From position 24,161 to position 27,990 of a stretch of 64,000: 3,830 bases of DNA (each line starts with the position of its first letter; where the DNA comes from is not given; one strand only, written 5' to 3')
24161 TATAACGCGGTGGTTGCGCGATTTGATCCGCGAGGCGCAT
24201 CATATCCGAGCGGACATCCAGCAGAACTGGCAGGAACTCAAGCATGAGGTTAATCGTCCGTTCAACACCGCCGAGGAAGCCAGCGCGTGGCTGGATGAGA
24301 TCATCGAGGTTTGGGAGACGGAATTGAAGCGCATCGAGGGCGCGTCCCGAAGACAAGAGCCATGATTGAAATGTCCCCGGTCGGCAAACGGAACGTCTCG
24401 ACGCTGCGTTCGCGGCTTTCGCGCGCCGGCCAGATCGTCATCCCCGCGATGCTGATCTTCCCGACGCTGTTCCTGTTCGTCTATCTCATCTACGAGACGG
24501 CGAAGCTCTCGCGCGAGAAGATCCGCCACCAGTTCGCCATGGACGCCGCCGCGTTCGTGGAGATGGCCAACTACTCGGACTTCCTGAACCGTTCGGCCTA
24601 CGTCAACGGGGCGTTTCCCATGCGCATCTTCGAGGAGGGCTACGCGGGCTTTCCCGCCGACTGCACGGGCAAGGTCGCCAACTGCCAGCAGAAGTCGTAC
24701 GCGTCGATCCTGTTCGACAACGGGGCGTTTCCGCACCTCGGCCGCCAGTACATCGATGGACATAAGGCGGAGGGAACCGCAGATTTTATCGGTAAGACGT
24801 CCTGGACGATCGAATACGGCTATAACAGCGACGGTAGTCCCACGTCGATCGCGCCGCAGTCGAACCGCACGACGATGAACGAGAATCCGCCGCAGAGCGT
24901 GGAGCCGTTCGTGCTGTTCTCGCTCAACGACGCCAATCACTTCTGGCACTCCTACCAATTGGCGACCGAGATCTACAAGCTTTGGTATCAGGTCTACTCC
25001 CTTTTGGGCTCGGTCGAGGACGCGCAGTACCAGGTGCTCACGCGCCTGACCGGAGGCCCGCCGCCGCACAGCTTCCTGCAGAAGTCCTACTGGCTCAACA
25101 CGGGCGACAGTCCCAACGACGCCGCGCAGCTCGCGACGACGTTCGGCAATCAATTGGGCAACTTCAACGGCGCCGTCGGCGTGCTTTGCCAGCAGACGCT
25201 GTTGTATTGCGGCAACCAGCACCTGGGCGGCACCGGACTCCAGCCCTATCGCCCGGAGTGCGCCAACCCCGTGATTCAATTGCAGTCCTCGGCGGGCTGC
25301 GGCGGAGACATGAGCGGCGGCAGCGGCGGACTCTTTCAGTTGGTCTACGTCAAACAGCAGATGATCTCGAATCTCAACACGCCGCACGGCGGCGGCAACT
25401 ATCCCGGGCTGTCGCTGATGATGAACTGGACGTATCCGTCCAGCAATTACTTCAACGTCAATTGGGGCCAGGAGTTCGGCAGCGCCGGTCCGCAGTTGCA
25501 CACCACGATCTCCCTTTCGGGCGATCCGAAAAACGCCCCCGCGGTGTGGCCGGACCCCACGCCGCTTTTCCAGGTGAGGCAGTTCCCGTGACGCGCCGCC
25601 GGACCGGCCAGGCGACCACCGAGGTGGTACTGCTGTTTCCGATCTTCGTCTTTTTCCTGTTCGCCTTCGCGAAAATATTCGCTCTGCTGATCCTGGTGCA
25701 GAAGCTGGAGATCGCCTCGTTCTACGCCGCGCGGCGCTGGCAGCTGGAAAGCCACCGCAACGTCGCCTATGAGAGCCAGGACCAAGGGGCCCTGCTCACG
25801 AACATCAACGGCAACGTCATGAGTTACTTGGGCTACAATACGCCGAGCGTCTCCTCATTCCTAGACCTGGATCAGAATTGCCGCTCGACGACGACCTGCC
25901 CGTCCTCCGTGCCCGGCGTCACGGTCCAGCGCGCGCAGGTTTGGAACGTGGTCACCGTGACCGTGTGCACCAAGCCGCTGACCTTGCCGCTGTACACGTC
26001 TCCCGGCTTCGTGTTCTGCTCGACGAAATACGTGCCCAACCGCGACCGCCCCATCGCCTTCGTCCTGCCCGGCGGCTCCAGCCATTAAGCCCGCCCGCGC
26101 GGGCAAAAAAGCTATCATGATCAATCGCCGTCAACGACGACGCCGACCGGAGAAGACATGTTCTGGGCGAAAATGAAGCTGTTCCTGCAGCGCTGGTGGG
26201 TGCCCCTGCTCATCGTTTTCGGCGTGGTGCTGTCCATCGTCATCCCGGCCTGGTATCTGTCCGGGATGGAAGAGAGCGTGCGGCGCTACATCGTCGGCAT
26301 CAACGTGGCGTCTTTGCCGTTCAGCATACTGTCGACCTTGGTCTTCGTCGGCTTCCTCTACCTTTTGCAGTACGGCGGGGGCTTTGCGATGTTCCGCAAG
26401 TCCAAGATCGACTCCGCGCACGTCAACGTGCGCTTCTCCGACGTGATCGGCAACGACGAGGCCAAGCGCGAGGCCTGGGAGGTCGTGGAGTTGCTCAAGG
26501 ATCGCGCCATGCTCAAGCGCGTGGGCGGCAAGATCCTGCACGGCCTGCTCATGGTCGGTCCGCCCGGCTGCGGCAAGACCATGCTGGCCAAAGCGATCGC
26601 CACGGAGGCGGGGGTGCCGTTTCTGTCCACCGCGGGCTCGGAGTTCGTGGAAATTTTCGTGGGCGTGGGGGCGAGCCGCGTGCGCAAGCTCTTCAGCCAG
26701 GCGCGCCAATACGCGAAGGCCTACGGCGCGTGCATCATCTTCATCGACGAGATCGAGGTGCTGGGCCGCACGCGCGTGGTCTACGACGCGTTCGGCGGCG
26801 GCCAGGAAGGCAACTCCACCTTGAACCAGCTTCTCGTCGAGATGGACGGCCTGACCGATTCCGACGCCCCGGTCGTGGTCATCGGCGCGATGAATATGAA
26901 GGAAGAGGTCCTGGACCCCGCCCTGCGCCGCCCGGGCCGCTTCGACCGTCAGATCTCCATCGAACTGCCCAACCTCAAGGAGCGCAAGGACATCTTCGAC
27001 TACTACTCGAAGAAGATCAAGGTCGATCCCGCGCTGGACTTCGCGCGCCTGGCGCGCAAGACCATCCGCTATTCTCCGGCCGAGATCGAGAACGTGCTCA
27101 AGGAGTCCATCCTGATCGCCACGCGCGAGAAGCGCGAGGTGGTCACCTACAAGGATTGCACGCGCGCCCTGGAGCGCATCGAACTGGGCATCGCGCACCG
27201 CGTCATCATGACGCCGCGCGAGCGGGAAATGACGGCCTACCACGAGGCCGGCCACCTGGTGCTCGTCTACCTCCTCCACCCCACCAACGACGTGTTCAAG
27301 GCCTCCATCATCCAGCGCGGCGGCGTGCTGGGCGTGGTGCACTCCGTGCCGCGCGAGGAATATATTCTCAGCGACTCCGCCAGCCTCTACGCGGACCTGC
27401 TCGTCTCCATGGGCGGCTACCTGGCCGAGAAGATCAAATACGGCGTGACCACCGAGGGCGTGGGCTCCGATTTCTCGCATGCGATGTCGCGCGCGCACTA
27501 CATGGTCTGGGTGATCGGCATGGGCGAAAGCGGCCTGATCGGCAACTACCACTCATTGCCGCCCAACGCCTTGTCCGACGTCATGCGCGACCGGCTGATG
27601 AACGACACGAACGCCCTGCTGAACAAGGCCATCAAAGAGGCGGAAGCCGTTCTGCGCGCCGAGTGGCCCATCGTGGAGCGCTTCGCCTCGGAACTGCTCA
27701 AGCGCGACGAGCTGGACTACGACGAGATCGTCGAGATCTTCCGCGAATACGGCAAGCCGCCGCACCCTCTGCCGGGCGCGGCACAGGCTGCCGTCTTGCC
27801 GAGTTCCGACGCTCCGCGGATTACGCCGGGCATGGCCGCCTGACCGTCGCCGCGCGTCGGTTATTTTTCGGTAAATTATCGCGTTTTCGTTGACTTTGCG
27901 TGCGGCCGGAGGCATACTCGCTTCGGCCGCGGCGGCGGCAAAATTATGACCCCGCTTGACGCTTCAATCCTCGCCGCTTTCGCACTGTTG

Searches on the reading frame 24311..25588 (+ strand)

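Call 10: search_protein_families(library=pfam, proteins=[window:24311-25588:+], max_evalue=0.001)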
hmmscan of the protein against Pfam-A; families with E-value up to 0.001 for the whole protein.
window:24311-25588:+ (426 aa): 0 families

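Call 58: search_protein_families(library=pfam, proteins=[window:24311-25588:+], max_evalue=1)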
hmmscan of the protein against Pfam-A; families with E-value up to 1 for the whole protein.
window:24311-25588:+ (426 aa): 1 family
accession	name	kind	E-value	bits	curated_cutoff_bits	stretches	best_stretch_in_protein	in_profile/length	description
PF15357.11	SEEK1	-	0.18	12.4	27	1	189-223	30-64/149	Psoriasis susceptibility 1 candidate 1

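Call 99: search_protein_families(library=padloc, proteins=[window:24362-25588:+], max_evalue=0.01)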
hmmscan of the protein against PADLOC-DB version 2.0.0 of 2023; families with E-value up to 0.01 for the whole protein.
window:24362-25588:+ (409 aa): 0 families

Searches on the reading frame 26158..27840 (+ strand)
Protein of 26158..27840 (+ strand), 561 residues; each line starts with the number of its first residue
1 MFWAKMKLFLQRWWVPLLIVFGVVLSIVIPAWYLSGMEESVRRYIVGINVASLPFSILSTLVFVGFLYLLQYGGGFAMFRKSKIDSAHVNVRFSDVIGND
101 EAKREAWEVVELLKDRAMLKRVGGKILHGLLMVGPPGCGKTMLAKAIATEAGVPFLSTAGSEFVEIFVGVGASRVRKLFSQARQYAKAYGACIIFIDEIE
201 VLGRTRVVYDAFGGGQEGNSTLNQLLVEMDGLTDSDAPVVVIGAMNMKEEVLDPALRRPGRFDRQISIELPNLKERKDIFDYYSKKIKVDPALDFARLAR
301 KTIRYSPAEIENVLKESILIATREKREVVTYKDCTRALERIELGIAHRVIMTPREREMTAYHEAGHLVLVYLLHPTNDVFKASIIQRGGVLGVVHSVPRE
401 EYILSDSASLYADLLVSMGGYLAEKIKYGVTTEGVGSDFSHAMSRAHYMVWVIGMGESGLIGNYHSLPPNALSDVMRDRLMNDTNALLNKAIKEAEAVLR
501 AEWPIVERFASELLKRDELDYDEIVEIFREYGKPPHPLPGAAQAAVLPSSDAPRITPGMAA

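Call 10: search_protein_families(library=pfam, proteins=[window:26158-27840:+], max_evalue=0.001)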
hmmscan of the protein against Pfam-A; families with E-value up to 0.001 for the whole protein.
window:26158-27840:+ (561 aa): 10 families
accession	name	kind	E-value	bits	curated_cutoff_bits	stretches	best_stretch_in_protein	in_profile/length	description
PF00004.35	AAA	-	8.8e-37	126.9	21.2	1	130-269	1-130/131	ATPase family associated with various cellular activities (AAA)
PF01434.24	Peptidase_M41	-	2.9e-30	106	29.9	1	350-527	2-191/191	Peptidase family M41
PF17862.7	AAA_lid_3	-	1.1e-07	31.8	27.2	1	293-333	2-42/45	AAA+ lid domain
PF06068.19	TIP49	-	1.8e-06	27.9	23.8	1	94-163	24-88/347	TIP49 P-loop domain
PF07728.20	AAA_5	-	2.3e-06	28.1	22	1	130-257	2-136/139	AAA domain (dynein-related subfamily)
PF05496.18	RuvB_N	-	2.7e-05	24.4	27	1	124-161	30-67/159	Holliday junction DNA helicase RuvB P-loop domain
PF01078.27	Mg_chelatase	-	2.7e-05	24.1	20.3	1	127-148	22-43/207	Magnesium chelatase, subunit ChlI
PF13401.12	AAA_22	-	3.9e-05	24.4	27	1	131-243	9-122/130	AAA domain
PF13207.12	AAA_17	-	9.9e-05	23.1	27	1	133-179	1-46/136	AAA domain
PF13671.12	AAA_33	-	0.00035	21.3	27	0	130-158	2-30/143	AAA domain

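Call 99: search_protein_families(library=padloc, proteins=[window:26158-27840:+], max_evalue=0.01)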
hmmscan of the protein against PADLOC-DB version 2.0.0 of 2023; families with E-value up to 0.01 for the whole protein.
window:26158-27840:+ (561 aa): 7 families
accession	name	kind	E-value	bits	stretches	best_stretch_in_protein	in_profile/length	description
PDLC02196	IetA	-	6e-32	109.5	1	85-340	80-320/374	-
PDLC04232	IetA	-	4.7e-30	103.1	1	85-315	74-290/330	-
PDLC02195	IetA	-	1.6e-26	91.5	1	97-318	107-313/395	-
PDLC04231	IetA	-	4.4e-15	54.2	1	93-275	83-251/262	-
PDLC00915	TRIP13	-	7.2e-12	43.3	1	126-281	61-221/302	TRIP13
PDLC00914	TRIP13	-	2.3e-10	38.4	1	130-292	74-239/302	TRIP13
PDLC04140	mad8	-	0.00026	18.6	1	130-251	30-101/314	mads_8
